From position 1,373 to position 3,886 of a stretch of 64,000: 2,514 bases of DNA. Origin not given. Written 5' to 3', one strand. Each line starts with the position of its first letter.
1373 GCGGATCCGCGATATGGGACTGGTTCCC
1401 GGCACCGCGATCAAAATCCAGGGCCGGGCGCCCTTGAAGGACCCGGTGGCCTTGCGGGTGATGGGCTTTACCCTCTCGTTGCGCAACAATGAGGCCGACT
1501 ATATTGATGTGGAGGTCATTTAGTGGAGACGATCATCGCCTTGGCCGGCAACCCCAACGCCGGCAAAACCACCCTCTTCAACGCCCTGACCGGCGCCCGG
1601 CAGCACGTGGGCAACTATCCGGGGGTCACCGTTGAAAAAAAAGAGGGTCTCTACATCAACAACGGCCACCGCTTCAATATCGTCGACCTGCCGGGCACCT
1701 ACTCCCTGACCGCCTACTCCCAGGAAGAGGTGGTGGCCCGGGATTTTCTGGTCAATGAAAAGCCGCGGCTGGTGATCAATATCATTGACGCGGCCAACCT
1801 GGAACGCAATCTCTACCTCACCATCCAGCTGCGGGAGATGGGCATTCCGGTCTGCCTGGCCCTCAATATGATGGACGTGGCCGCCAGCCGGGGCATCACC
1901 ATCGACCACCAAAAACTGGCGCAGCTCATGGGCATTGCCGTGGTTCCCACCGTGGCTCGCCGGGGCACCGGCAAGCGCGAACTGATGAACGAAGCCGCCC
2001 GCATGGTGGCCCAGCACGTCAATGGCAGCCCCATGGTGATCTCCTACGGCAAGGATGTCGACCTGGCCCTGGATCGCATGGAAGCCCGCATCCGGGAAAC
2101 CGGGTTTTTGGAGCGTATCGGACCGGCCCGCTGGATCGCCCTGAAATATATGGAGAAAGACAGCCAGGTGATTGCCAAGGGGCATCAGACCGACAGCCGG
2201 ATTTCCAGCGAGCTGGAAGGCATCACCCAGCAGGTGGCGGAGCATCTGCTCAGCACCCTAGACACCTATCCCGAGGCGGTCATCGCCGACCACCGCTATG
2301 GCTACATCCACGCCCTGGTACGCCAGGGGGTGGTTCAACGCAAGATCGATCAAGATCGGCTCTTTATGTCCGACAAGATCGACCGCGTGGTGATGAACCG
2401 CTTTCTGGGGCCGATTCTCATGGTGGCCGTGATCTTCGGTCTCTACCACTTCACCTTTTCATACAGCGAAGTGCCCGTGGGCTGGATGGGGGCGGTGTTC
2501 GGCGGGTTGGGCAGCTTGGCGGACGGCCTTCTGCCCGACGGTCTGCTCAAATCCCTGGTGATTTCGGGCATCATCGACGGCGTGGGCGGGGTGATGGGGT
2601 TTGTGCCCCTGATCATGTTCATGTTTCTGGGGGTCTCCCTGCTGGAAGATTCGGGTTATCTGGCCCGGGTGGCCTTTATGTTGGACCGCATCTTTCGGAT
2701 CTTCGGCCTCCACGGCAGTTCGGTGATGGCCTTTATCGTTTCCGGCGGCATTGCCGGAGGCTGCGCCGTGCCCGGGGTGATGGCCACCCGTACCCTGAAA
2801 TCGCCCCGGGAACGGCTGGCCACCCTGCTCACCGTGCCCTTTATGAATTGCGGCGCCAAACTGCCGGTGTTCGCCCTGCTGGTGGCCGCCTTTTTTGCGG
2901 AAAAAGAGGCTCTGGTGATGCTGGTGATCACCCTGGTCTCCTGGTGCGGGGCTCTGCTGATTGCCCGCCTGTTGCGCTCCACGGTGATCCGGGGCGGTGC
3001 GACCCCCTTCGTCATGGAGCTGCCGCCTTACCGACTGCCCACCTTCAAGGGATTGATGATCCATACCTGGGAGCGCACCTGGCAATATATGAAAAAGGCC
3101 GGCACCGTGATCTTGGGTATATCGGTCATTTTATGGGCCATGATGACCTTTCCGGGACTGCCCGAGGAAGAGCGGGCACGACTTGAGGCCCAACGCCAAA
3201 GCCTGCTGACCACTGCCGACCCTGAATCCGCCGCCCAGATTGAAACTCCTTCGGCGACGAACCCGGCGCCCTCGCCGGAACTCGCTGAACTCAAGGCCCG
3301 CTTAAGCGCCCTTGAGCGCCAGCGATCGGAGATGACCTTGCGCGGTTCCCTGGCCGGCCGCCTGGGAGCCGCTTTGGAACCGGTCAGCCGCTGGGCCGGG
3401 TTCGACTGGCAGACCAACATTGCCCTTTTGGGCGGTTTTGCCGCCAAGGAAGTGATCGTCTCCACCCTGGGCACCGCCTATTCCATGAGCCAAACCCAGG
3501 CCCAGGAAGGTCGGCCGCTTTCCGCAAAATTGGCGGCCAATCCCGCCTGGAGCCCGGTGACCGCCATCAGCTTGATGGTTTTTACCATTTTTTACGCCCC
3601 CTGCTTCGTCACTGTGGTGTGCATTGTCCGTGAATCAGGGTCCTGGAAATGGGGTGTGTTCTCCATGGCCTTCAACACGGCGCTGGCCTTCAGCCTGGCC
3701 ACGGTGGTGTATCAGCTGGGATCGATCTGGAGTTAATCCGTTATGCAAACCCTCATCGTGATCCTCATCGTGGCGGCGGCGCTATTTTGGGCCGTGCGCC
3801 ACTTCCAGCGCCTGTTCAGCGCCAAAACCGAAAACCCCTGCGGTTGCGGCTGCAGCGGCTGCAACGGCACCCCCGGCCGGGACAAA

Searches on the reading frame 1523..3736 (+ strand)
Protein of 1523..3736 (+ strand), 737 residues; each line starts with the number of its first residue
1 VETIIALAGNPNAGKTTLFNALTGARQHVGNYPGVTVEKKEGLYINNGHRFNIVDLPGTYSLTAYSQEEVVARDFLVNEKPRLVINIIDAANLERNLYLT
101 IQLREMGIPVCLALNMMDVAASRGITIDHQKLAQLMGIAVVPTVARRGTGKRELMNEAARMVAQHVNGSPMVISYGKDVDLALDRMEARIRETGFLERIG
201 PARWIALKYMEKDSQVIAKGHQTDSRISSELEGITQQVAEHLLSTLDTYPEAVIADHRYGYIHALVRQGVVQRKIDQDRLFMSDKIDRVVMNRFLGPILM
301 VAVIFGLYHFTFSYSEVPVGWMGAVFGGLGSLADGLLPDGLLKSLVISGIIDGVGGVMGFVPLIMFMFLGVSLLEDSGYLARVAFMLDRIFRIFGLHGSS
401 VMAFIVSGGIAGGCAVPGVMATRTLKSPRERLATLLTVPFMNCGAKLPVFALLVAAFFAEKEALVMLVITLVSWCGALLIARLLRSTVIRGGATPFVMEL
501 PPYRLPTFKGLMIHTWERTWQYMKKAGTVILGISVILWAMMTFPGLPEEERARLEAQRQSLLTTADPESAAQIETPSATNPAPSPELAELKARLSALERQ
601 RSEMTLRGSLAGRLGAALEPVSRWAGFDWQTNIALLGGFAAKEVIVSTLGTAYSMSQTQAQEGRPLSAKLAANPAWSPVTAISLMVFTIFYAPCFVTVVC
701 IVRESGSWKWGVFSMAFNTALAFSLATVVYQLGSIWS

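Call 14: search_protein_families(library=pfam, proteins=[window:1523-3736:+])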
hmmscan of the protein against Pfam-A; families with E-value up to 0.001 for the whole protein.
window:1523-3736:+ (737 aa): 6 families
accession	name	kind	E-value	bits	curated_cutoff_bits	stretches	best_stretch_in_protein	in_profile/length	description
PF02421.24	FeoB_N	-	1e-67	227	27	1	5-157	3-155/156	Ferrous iron transport protein B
PF07670.19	Gate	-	1.3e-40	138.5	29.6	2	359-456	3-103/104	Nucleoside recognition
PF01926.29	MMR_HSR1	-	2.3e-21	76.5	21.9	1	5-115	2-112/113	50S ribosome-binding GTPase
PF07664.17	FeoB_C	-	2.4e-18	66.1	26.6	1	466-518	1-54/54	Ferrous iron transport protein B C terminus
PF17910.6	FeoB_Cyto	-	4.7e-16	59.4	23.4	1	175-270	1-89/90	FeoB cytosolic helical domain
PF09439.16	SRPRB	-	0.00018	21.4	25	1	4-97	5-89/178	Signal recognition particle receptor beta subunit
